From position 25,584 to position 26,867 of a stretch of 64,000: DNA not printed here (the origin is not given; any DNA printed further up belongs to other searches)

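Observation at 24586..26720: HdrD-like Fe-S/CCG protein translationally coupled to an ADP-ribosylglycohydrolase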

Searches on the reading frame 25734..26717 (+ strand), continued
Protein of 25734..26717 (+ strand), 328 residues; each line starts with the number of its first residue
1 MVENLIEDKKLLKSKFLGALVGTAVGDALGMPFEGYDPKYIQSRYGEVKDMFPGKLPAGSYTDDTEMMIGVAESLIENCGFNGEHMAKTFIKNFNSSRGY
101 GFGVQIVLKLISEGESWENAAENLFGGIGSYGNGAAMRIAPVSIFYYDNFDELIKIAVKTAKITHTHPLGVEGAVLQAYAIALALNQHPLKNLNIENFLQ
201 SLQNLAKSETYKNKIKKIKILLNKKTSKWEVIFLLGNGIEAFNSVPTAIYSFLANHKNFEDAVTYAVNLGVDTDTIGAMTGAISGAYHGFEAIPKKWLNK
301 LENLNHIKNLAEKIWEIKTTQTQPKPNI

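Call 11: find_related_loci(query=A1, collection=genome_contigs, flank=10000)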
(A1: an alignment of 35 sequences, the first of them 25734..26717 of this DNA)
Query A1 (328 aa) in genome_contigs; peptide patterns used: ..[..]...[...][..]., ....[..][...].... (x = any residue, [..] = any of these).
600 stretches matched a pattern (row limit reached: there are more); 586 encode a relative of the query (tblastn E <= 1e-3); the best 80 are kept; 80 distinct loci.
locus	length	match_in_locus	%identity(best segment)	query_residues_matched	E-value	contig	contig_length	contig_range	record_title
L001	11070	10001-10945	57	7-325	1e-108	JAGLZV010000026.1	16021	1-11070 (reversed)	MAG: Methanophagales archaeon isolate RS_14_10 ZL355.bin.10.fa_26, whole genome shotgun sequence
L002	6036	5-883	57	12-312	3e-103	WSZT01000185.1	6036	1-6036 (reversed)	MAG: Methanophagales archaeon isolate GLR107 c_000000125291, whole genome shotgun sequence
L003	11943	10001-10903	57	12-318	2e-101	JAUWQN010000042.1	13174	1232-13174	MAG: Methanosarcinales archaeon isolate CSMAG_2503 CSMAG_2503_k141_413518_length_13174_cov_21.9646, whole genome shotgun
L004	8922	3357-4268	54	12-328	2e-99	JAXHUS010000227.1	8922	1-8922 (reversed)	MAG: Thermodesulfobacteriota bacterium isolate MAG57_tar_biofilm MAG57_227, whole genome shotgun sequence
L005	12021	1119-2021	53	9-319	2e-99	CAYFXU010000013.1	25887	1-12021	MAG TPA_asm: uncultured Candidatus Bathyarchaeia archaeon isolate ERP108616_co2_244 genome assembly, contig: NODE_2519_l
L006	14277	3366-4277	53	9-318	1e-97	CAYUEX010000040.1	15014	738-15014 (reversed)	MAG TPA_asm: uncultured Halobacteria archaeon isolate binchicken_co332_136 genome assembly, contig: NODE_839_length_1501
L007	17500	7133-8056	50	5-318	1e-98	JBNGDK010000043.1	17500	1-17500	MAG: Candidatus Methanospirareceae archaeon isolate E05-026 bin11.fa-43, whole genome shotgun sequence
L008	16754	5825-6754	52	9-323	6e-97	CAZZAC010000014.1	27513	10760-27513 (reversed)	MAG TPA_asm: uncultured Dehalococcoidales bacterium isolate binchicken_co196_122 genome assembly, contig: NODE_2027_leng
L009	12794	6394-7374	48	1-322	7e-96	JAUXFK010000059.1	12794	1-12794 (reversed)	MAG: Deltaproteobacteria bacterium isolate CSMAG_2901 CSMAG_2901_k117_5096515_length_12794_cov_10.9803, whole genome sho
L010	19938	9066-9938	52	9-318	9e-95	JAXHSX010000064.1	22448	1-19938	MAG: Chloroflexota bacterium isolate MAG09_tar_biofilm MAG09_64, whole genome shotgun sequence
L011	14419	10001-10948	50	8-328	4e-94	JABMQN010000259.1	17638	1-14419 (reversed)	MAG: Chloroflexota bacterium isolate bin.164 k141_6655166, whole genome shotgun sequence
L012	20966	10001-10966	48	8-328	4e-94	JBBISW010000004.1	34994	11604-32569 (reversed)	MAG: Chloroflexota bacterium isolate SLF170214_bin_382 NODE_951_length_34994_cov_12.373823, whole genome shotgun sequenc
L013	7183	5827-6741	50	8-317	2e-93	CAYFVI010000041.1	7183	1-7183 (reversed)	MAG TPA_asm: uncultured Dehalococcoidaceae bacterium isolate ERP108616_co1_214 genome assembly, contig: k119_103731, who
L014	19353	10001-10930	50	9-323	4e-93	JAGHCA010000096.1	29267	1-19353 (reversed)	MAG: Dehalococcoidia bacterium isolate AUK270 PB_MBMC_224_c_000000000098, whole genome shotgun sequence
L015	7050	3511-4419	50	4-318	3e-93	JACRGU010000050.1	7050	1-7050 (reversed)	MAG: Nitrospirae bacterium isolate NC_groundwater_1759_Pr3_B-0.1um_42_15 SR-2_scaffold_141_882614, whole genome shotgun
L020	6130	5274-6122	54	11-302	4e-89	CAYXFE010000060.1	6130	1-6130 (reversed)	MAG TPA_asm: uncultured Candidatus Bathyarchaeia archaeon isolate SRP141559_co1_159 genome assembly, contig: NODE_8130_l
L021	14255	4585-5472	50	12-315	7e-89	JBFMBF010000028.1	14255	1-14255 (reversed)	MAG: Candidatus Hadarchaeota archaeon isolate MAG157 MAG157_28, whole genome shotgun sequence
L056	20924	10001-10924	42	12-323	3e-65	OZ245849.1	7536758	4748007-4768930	MAG: Bythopirellula sp. isolate a23da1fa-4258-4937-963d-949696e3e025 genome assembly, chromosome: 1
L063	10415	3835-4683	41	13-303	2e-63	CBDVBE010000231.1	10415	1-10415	MAG TPA_asm: uncultured bacterium isolate SRR22302353_binner13_Refined_44 genome assembly, contig: ERZ25073599.3246, who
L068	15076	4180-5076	39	12-314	4e-61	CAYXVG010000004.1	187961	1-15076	MAG TPA_asm: uncultured Solibacteraceae bacterium isolate SRP141376_co4_146 genome assembly, contig: NODE_60_length_1879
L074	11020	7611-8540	56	11-321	2e-109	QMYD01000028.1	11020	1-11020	MAG: Candidatus Hecatellales archaeon isolate B26_G17 B26_Guay17_scaffold_01518, whole genome shotgun sequence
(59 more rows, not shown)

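Call 13: find_encoding_contigs(protein=P0003, flank=8000, max_places=3)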
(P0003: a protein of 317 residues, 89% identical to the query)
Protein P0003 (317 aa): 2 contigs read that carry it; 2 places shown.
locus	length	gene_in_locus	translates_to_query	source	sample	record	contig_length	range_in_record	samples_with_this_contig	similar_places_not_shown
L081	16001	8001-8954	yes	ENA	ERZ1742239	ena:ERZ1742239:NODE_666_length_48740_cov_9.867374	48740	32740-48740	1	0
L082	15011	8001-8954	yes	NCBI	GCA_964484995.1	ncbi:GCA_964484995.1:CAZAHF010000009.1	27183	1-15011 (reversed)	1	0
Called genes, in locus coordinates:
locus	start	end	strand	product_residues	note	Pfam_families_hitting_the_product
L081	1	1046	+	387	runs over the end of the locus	PF00155:Aminotran_1_2, PF01053:Cys_Met_Meta_PP (weak), PF01041:DegT_DnrJ_EryC1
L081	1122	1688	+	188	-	PF00117:GATase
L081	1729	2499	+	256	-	PF14801:TrmI-like_N (weak), PF01135:PCMT, PF08704:GCD14, PF13847:Methyltransf_31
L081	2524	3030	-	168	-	PF00881:Nitroreductase, PF14512:TM1586_NiRdase (weak)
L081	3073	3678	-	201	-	PF01991:vATP-synt_E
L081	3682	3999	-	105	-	-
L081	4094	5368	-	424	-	PF27218:MJ0043_C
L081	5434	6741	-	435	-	PF10092:DUF2330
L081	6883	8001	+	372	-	PF12838:Fer4_7 (weak), PF13183:Fer4_8, PF13484:Fer4_16 (weak), PF13534:Fer4_17, PF02754:CCG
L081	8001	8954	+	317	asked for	PF03747:ADP_ribosyl_GH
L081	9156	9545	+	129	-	PF13237:Fer4_10 (weak), PF13183:Fer4_8, PF12838:Fer4_7 (faint), PF13187:Fer4_9 (weak), PF13534:Fer4_17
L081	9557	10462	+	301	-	PF02754:CCG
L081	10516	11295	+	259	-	PF00111:Fer2 (weak), PF13237:Fer4_10 (faint), PF12838:Fer4_7 (weak), PF13187:Fer4_9, PF14697:Fer4_21 (weak)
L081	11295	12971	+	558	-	PF00890:FAD_binding_2, PF07992:Pyr_redox_2 (faint)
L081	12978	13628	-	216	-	PF00406:ADK, PF13207:AAA_17, PF13238:AAA_18 (weak), PF13671:AAA_33 (weak), PF05191:ADK_lid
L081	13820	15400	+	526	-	PF00724:Oxidored_FMN, PF13738:Pyr_redox_3 (faint), PF03486:HI0933_like (weak), PF07992:Pyr_redox_2, PF00070:Pyr_redox (weak), PF00890:FAD_binding_2 (weak), PF12831:FAD_oxidored, PF13450:NAD_binding_8 (weak), +2 more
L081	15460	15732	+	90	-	-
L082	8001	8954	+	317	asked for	PF03747:ADP_ribosyl_GH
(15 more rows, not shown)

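Call 14: find_encoding_contigs(protein=P0004, flank=8000, max_places=3)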
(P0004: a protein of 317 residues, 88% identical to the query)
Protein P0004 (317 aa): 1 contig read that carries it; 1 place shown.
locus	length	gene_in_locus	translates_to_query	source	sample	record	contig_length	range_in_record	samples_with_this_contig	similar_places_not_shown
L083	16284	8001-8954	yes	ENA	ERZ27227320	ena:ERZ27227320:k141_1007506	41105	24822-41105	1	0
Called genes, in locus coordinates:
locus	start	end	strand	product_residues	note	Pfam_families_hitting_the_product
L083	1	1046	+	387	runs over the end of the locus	PF00155:Aminotran_1_2, PF01053:Cys_Met_Meta_PP (weak), PF01041:DegT_DnrJ_EryC1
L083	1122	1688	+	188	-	PF00117:GATase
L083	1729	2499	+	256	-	PF14801:TrmI-like_N (weak), PF01135:PCMT, PF08704:GCD14, PF13847:Methyltransf_31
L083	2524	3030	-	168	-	PF00881:Nitroreductase, PF14512:TM1586_NiRdase (weak)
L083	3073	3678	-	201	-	PF01991:vATP-synt_E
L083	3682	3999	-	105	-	-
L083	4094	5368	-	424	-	PF27218:MJ0043_C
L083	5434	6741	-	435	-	PF10092:DUF2330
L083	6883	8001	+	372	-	PF12838:Fer4_7 (weak), PF13183:Fer4_8, PF13484:Fer4_16 (weak), PF13534:Fer4_17, PF02754:CCG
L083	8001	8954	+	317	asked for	PF03747:ADP_ribosyl_GH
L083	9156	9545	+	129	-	PF13237:Fer4_10 (weak), PF13183:Fer4_8, PF12838:Fer4_7 (faint), PF13187:Fer4_9 (weak), PF13534:Fer4_17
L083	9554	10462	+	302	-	PF02754:CCG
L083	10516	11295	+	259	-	PF00111:Fer2 (weak), PF13237:Fer4_10 (faint), PF12838:Fer4_7 (weak), PF13187:Fer4_9, PF14697:Fer4_21 (weak)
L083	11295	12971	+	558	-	PF00890:FAD_binding_2, PF07992:Pyr_redox_2 (faint)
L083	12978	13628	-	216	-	PF00406:ADK, PF13207:AAA_17, PF13238:AAA_18 (weak), PF13671:AAA_33 (weak), PF05191:ADK_lid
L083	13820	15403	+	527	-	PF00724:Oxidored_FMN, PF13738:Pyr_redox_3 (faint), PF03486:HI0933_like (weak), PF07992:Pyr_redox_2, PF00070:Pyr_redox (weak), PF00890:FAD_binding_2 (weak), PF12831:FAD_oxidored, PF13450:NAD_binding_8 (weak), +2 more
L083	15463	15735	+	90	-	-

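Call 15: find_encoding_contigs(protein=P0007, flank=8000, max_places=3)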
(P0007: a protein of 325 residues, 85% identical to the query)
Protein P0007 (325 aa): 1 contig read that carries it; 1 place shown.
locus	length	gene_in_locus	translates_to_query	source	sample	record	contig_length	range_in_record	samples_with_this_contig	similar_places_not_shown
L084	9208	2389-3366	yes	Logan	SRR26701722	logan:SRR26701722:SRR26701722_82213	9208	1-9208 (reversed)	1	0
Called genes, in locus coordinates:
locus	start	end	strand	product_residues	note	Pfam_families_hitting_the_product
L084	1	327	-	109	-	?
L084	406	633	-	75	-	-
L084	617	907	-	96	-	-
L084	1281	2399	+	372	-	PF13183:Fer4_8, PF13534:Fer4_17 (weak), PF02754:CCG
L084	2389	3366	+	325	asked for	PF03747:ADP_ribosyl_GH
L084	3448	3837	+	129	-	PF13237:Fer4_10, PF13183:Fer4_8, PF12838:Fer4_7 (weak), PF13187:Fer4_9, PF13534:Fer4_17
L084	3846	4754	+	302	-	PF02754:CCG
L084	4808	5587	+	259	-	PF00111:Fer2 (weak), PF13237:Fer4_10 (faint), PF12838:Fer4_7 (weak), PF13187:Fer4_9, PF14697:Fer4_21 (weak)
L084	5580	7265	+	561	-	PF07992:Pyr_redox_2 (faint), PF00890:FAD_binding_2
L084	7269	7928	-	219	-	PF00406:ADK, PF13207:AAA_17, PF13238:AAA_18 (weak), PF13671:AAA_33 (faint), PF17213:Hydin_ADK (faint), PF05191:ADK_lid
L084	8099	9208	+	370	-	?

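Call 16: find_encoding_contigs(protein=P0010, flank=8000, max_places=2)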
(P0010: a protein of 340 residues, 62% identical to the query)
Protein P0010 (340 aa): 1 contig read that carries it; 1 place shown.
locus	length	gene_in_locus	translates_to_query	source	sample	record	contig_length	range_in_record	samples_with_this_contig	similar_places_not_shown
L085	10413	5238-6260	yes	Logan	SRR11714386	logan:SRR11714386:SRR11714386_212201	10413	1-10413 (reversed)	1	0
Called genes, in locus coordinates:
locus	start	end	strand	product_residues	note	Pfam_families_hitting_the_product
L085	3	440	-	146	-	?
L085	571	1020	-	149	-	PF12973:Cupin_7 (weak), PF16867:DMSP_lyase, PF02041:Auxin_BP, PF07883:Cupin_2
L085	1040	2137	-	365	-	PF01321:Creatinase_N, PF00557:Peptidase_M24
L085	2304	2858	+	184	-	PF01966:HD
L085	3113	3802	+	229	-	PF00156:Pribosyltran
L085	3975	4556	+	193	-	PF01135:PCMT, PF01596:Methyltransf_3 (weak), PF13847:Methyltransf_31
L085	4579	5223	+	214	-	PF00702:Hydrolase, PF06888:Put_Phosphatase, PF12710:HAD, PF13419:HAD_2, PF08282:Hydrolase_3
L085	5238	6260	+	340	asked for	PF03747:ADP_ribosyl_GH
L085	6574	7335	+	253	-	PF00149:Metallophos, PF12850:Metallophos_2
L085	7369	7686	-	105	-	-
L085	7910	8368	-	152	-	PF21473:OB_Ssb-like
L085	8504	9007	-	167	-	PF19620:DUF6125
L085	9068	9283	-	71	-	-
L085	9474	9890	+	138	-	-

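Call 17: find_encoding_contigs(protein=P0011, flank=8000, max_places=2)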
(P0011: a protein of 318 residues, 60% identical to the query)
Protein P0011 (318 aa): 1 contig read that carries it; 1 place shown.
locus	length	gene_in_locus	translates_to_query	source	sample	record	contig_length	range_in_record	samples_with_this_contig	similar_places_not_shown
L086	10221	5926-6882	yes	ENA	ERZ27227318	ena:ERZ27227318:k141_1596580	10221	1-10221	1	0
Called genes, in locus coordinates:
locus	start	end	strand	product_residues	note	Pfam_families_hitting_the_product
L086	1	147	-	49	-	?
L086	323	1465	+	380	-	PF00155:Aminotran_1_2, PF01053:Cys_Met_Meta_PP (weak), PF00266:Aminotran_5 (faint), PF01041:DegT_DnrJ_EryC1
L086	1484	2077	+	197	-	PF00117:GATase, PF07722:Peptidase_C26 (faint)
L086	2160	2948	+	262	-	PF14801:TrmI-like_N, PF01135:PCMT, PF08704:GCD14, PF13847:Methyltransf_31 (weak)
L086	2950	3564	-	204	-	PF01991:vATP-synt_E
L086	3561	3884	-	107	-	-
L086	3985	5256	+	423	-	PF27218:MJ0043_C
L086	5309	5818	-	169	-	-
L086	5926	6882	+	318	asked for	PF03747:ADP_ribosyl_GH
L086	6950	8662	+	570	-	PF00890:FAD_binding_2, PF07992:Pyr_redox_2 (faint), PF02910:Succ_DH_flav_C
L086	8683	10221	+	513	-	?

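Call 18: find_encoding_contigs(protein=P0012, flank=8000, max_places=2)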
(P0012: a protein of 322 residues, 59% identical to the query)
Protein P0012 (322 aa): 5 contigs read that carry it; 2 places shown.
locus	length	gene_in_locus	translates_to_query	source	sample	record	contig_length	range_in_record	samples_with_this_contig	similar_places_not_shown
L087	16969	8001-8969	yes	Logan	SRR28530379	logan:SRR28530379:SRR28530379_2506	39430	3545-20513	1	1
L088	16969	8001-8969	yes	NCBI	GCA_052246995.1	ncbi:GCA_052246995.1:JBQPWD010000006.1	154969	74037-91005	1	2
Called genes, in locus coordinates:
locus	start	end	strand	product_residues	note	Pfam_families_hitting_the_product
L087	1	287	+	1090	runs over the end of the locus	PF25596:CPSase_L_D1, PF02786:CPSase_L_D2, PF07478:Dala_Dala_lig_C, PF02787:CPSase_L_D3, PF25596:CPSase_L_D1, PF02786:CPSase_L_D2, PF02222:ATP-grasp, PF07478:Dala_Dala_lig_C, +7 more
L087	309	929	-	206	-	PF01174:SNO, PF03575:Peptidase_S51 (faint), PF00117:GATase, PF07685:GATase_3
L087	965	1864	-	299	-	PF00977:His_biosynth (faint), PF01680:SOR_SNZ, PF05690:ThiG (faint)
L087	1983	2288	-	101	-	-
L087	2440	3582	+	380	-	PF00155:Aminotran_1_2, PF01041:DegT_DnrJ_EryC1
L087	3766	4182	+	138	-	PF00117:GATase, PF07722:Peptidase_C26 (weak)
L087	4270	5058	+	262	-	PF14801:TrmI-like_N (weak), PF01135:PCMT, PF08704:GCD14, PF13847:Methyltransf_31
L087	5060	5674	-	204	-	PF01991:vATP-synt_E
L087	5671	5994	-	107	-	-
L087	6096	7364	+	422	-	PF27218:MJ0043_C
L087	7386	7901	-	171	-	-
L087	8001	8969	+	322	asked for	PF03747:ADP_ribosyl_GH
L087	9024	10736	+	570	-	PF00890:FAD_binding_2, PF07992:Pyr_redox_2 (weak), PF02910:Succ_DH_flav_C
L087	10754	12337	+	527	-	PF13085:Fer2_3, PF13237:Fer4_10 (weak), PF13183:Fer4_8, PF13534:Fer4_17 (weak), PF02754:CCG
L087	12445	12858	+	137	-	-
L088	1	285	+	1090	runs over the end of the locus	PF25596:CPSase_L_D1, PF02786:CPSase_L_D2, PF07478:Dala_Dala_lig_C, PF02787:CPSase_L_D3, PF25596:CPSase_L_D1, PF02786:CPSase_L_D2, PF02222:ATP-grasp, PF07478:Dala_Dala_lig_C, +7 more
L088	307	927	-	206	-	PF01174:SNO, PF03575:Peptidase_S51 (faint), PF00117:GATase, PF07685:GATase_3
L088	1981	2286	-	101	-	-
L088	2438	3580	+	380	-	PF00155:Aminotran_1_2, PF01041:DegT_DnrJ_EryC1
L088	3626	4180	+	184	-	PF00117:GATase, PF07722:Peptidase_C26 (faint)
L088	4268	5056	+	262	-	PF14801:TrmI-like_N (weak), PF01135:PCMT, PF08704:GCD14, PF13847:Methyltransf_31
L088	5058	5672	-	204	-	PF01991:vATP-synt_E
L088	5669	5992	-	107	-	-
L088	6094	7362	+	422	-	PF27218:MJ0043_C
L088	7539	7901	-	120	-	-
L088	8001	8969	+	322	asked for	PF03747:ADP_ribosyl_GH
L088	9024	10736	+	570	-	PF00890:FAD_binding_2, PF07992:Pyr_redox_2 (weak), PF02910:Succ_DH_flav_C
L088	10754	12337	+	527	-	PF13085:Fer2_3, PF13237:Fer4_10 (weak), PF13183:Fer4_8, PF13534:Fer4_17 (weak), PF02754:CCG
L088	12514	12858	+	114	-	-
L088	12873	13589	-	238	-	PF00009:GTP_EFTU (faint), PF03029:ATP_bind_1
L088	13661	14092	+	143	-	PF01986:DUF123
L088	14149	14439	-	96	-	PF01918:Alba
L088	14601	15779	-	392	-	PF00108:Thiolase_N, PF00109:ketoacyl-synt (weak), PF02803:Thiolase_C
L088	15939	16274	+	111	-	PF10086:YhfC (weak)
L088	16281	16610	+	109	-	-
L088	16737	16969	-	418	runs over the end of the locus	PF00732:GMC_oxred_N, PF01266:DAO (faint), PF05199:GMC_oxred_C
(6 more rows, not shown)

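Call 19: find_encoding_contigs(protein=P0016, flank=8000, max_places=2)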
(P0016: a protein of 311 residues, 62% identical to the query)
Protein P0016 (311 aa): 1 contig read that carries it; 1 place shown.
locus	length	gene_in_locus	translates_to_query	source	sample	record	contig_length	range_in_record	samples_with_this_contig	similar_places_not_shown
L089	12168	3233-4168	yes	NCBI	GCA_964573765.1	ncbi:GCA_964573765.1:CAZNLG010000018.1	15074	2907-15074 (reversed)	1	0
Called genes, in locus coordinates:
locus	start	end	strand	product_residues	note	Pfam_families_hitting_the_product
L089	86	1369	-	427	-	PF27218:MJ0043_C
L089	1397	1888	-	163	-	-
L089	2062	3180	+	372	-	PF12838:Fer4_7 (weak), PF13183:Fer4_8, PF13484:Fer4_16 (weak), PF13534:Fer4_17, PF02754:CCG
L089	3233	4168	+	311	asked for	PF03747:ADP_ribosyl_GH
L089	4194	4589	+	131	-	PF13237:Fer4_10, PF13183:Fer4_8, PF13187:Fer4_9 (weak), PF13534:Fer4_17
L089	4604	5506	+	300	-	PF02754:CCG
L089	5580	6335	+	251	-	PF13534:Fer4_17 (faint), PF00037:Fer4 (faint), PF13183:Fer4_8 (faint), PF13237:Fer4_10 (weak), PF14697:Fer4_21 (weak), PF12838:Fer4_7, PF13187:Fer4_9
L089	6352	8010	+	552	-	PF00890:FAD_binding_2, PF01134:GIDA (faint), PF07992:Pyr_redox_2 (faint)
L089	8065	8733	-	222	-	PF00406:ADK, PF13207:AAA_17, PF13238:AAA_18, PF13671:AAA_33, PF05191:ADK_lid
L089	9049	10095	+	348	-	-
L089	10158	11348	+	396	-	PF13439:Glyco_transf_4, PF20706:GT4-conflict, PF00534:Glycos_transf_1, PF13692:Glyco_trans_1_4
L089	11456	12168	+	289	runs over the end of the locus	-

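Call 42: predict_structure(alignment_id=A1)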
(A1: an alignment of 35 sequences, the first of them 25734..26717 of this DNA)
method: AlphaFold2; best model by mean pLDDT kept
length: 328 residues; sequences in the alignment: 35
mean_pLDDT: 94.2   pTM: 0.93
mean pLDDT of the five models: 94.2, 93.7, 93.4, 91.4, 88.8
residues with pLDDT >= 90: 281; 70-90: 36; 50-70: 7; < 50: 4
segments of 3 or more residues with pLDDT < 50: 325-328
pLDDT, mean of each block of 10 residues (from residue 1): 81 98 98 96 96 96 97 98 97 94 89 92 76 92 98 98 91 98 96 96 98 98 95 96 97 98 98 97 99 98 98 96 56
secondary structure, 60 per line:
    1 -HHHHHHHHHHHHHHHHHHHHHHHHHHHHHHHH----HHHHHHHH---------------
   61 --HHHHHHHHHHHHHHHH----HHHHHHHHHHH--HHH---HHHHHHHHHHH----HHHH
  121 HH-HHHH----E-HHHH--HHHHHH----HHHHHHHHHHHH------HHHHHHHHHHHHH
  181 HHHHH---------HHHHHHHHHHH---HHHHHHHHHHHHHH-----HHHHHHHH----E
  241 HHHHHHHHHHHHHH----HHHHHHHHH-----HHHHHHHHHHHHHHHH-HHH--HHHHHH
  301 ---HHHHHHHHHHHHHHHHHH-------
elements in order: H2-33 H38-45 H63-78 H83-93 H102-112 H117-122 H124-127 H134-137 H140-145 H150-161 H168-185 H195-205 H209-222 H228-235 H241-254 H259-267 H273-288 H295-300 H304-321
